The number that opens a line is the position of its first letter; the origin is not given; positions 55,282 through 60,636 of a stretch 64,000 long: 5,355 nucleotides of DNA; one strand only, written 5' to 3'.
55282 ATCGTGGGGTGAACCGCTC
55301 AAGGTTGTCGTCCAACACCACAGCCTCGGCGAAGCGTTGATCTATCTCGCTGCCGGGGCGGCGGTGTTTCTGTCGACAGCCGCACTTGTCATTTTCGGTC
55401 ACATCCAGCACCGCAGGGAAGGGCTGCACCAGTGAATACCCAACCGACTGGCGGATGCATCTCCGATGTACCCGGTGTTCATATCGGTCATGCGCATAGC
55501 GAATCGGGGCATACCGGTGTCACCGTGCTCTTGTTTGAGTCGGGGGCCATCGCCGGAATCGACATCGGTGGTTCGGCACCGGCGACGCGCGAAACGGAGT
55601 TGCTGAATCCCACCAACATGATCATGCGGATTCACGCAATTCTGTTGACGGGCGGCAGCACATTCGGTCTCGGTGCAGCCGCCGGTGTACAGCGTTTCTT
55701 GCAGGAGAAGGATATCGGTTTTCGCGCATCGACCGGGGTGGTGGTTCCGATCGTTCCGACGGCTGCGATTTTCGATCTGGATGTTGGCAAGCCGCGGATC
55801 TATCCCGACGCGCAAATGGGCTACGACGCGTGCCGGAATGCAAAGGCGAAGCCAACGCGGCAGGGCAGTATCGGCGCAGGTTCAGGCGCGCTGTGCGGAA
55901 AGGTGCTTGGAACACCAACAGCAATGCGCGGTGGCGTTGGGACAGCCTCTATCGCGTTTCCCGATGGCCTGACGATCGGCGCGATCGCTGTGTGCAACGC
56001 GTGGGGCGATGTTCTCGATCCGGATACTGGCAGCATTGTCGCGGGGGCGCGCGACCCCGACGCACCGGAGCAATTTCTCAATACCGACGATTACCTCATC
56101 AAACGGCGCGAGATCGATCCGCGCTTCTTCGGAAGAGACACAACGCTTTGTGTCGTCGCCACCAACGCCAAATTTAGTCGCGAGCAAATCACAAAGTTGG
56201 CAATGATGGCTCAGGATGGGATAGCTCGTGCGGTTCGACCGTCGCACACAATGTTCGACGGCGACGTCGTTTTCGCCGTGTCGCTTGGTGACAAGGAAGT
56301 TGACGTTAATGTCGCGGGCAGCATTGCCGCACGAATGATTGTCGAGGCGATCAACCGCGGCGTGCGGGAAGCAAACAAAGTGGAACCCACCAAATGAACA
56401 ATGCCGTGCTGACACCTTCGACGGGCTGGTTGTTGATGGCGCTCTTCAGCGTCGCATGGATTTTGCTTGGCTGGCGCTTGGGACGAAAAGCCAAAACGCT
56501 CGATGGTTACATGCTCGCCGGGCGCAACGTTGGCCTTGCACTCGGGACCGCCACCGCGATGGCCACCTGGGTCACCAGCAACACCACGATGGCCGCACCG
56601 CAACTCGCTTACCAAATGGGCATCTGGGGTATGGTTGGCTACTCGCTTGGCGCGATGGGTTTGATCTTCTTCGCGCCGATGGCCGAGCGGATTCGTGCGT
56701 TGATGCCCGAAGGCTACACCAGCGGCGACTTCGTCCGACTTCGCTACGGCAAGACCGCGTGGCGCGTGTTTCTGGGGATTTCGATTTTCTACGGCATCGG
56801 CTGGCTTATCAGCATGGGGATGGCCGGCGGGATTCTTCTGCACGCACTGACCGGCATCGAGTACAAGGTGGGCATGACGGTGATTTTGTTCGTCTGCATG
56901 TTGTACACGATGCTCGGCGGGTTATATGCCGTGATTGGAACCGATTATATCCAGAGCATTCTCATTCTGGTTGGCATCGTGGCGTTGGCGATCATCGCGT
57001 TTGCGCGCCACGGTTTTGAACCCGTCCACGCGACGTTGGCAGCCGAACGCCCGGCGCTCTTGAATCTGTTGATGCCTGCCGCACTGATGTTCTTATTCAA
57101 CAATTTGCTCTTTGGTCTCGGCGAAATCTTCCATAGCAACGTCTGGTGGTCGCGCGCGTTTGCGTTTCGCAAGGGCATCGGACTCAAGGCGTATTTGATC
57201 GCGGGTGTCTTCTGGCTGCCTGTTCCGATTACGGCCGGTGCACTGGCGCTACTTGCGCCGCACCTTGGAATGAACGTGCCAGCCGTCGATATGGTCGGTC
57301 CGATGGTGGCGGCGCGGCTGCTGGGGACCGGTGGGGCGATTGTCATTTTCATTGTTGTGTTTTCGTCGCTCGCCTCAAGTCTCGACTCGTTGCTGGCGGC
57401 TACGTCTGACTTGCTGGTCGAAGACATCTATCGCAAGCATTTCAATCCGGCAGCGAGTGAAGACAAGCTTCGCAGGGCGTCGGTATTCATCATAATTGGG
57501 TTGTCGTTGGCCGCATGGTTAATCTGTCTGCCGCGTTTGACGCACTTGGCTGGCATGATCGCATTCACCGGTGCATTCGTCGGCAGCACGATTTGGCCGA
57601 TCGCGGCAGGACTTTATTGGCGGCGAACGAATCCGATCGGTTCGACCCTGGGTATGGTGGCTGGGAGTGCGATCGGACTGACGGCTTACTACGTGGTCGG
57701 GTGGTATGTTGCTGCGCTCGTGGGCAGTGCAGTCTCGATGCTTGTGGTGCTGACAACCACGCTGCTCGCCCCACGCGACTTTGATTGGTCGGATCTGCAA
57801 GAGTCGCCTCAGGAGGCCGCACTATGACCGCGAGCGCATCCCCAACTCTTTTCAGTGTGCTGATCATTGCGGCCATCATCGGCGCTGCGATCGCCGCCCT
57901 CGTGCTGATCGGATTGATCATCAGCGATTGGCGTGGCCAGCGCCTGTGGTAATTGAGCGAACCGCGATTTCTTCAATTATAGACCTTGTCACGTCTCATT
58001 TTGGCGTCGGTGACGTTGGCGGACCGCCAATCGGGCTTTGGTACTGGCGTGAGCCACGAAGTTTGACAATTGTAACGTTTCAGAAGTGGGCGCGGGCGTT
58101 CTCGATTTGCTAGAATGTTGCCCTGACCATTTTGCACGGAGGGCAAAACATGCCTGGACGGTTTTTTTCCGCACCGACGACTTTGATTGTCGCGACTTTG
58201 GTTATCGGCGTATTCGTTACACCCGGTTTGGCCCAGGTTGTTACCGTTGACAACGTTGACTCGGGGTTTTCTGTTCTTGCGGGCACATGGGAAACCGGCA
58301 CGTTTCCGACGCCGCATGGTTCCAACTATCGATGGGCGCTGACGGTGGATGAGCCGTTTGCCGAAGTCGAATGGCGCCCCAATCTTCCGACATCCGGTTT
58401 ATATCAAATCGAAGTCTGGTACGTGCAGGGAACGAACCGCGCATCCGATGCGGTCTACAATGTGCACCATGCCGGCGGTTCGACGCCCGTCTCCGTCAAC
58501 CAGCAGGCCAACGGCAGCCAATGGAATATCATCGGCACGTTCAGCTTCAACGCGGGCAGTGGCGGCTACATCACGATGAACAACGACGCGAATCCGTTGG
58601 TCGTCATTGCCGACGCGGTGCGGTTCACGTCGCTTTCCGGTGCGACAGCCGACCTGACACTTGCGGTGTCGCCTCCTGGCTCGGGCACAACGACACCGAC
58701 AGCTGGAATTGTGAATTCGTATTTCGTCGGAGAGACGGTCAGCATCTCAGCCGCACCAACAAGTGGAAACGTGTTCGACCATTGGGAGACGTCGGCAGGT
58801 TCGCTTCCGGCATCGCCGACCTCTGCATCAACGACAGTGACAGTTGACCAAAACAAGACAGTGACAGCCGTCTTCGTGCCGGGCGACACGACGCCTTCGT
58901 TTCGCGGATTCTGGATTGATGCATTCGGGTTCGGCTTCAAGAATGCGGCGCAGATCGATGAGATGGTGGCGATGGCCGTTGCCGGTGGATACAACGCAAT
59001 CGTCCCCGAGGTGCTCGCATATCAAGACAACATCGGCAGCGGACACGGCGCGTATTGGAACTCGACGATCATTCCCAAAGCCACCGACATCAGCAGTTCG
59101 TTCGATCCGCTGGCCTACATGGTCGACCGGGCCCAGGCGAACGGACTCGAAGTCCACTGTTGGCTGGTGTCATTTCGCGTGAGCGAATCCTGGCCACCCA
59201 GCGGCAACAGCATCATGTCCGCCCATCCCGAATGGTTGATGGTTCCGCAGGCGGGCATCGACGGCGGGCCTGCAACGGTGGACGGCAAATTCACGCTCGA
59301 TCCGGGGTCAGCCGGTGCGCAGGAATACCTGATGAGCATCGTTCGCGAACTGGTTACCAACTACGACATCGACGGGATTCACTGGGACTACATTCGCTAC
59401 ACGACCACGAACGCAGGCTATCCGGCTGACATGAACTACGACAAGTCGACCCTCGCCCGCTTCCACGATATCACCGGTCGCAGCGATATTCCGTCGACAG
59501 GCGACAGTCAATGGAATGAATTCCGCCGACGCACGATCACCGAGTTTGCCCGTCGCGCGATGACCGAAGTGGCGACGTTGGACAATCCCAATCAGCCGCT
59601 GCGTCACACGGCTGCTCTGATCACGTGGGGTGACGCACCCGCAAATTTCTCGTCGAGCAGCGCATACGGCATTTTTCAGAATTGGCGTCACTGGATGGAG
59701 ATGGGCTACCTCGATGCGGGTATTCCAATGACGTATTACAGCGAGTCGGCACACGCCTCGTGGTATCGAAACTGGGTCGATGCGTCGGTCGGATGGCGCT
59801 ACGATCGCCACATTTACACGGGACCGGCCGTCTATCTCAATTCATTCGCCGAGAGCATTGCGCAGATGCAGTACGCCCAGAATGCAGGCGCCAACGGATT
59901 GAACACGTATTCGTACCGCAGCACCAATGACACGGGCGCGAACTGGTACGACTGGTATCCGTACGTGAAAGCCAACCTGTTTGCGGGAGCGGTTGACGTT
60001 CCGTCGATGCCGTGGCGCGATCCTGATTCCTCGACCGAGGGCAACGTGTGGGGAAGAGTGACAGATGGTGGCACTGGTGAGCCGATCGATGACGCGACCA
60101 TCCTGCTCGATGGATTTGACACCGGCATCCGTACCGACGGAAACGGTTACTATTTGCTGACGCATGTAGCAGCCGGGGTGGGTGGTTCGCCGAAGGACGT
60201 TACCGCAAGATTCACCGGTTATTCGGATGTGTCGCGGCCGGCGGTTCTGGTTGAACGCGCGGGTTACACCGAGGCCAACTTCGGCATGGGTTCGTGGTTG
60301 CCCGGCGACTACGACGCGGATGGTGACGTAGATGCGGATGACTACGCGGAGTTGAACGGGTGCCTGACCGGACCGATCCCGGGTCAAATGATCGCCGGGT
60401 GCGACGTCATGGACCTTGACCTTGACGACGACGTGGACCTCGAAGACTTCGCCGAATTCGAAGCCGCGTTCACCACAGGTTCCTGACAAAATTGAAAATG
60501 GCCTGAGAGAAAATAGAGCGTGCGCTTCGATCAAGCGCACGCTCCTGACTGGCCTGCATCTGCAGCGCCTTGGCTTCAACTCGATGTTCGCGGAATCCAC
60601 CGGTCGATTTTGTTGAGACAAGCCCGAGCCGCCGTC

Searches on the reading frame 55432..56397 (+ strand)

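Call 22: search_protein_families(library=pfam, proteins=[window:55432-56397:+], max_evalue=0.001)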
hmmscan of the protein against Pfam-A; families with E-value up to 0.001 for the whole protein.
window:55432-56397:+ (321 aa): 1 family
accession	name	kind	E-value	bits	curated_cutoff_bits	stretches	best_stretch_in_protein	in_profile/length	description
PF03576.19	Peptidase_S58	-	1.1e-46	160.3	23.9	1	10-318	3-300/307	Peptidase family S58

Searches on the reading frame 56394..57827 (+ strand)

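Call 22: search_protein_families(library=pfam, proteins=[window:56394-57827:+], max_evalue=0.001)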
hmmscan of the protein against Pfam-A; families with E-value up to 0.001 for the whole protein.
window:56394-57827:+ (477 aa): 1 family
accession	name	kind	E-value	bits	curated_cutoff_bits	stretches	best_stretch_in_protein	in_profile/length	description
PF00474.23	SSF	-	3.1e-29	102.5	22.8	1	39-424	1-406/406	Sodium:solute symporter family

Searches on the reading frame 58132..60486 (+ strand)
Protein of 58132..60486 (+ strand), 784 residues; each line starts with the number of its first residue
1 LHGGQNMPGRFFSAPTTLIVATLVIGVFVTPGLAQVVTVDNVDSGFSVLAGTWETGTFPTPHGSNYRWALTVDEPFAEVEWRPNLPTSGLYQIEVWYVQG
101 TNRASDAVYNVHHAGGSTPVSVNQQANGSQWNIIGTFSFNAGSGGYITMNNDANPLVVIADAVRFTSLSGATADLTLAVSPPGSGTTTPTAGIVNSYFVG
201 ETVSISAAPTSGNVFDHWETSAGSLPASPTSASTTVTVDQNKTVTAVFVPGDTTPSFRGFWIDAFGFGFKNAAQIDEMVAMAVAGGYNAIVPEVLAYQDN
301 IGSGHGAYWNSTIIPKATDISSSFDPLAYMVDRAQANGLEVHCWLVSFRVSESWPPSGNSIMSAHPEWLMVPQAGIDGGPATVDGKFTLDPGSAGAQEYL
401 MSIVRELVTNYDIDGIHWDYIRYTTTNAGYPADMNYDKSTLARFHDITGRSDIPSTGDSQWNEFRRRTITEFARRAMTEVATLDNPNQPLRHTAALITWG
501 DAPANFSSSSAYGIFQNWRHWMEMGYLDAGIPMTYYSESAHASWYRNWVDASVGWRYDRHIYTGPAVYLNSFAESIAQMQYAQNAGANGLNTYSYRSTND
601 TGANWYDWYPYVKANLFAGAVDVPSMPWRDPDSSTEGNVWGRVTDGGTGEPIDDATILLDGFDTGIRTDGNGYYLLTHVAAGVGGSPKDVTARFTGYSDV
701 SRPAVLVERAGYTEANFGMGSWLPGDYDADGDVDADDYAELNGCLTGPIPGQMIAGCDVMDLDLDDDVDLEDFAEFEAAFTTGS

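Call 22: search_protein_families(library=pfam, proteins=[window:58132-60486:+], max_evalue=0.001)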
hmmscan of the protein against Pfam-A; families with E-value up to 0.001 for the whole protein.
window:58132-60486:+ (784 aa): 6 families
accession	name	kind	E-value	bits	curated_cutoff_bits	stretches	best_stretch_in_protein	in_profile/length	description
PF25275.1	Golvesin_C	-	5.2e-35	120.8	31.6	1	37-166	1-131/132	Golvesin C-terminal domain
PF02638.21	GHL10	-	6.1e-24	85.1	27.9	1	258-545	3-272/311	Glycosyl hydrolase-like 10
PF18998.6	Flg_new_2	-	9.6e-10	38.8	23.6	1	176-249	2-70/73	Divergent InlB B-repeat domain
PF13620.12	CarboxypepD_reg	-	2.2e-09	38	32.3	1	639-719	2-81/82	Carboxypeptidase regulatory-like domain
PF13715.12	CarbopepD_reg_2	-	3.4e-07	30.7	32.2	1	641-702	3-60/88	CarboxypepD_reg-like domain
PF14871.12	GHL6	-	0.00043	21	35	1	325-419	44-131/132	Hypothetical glycosyl hydrolase 6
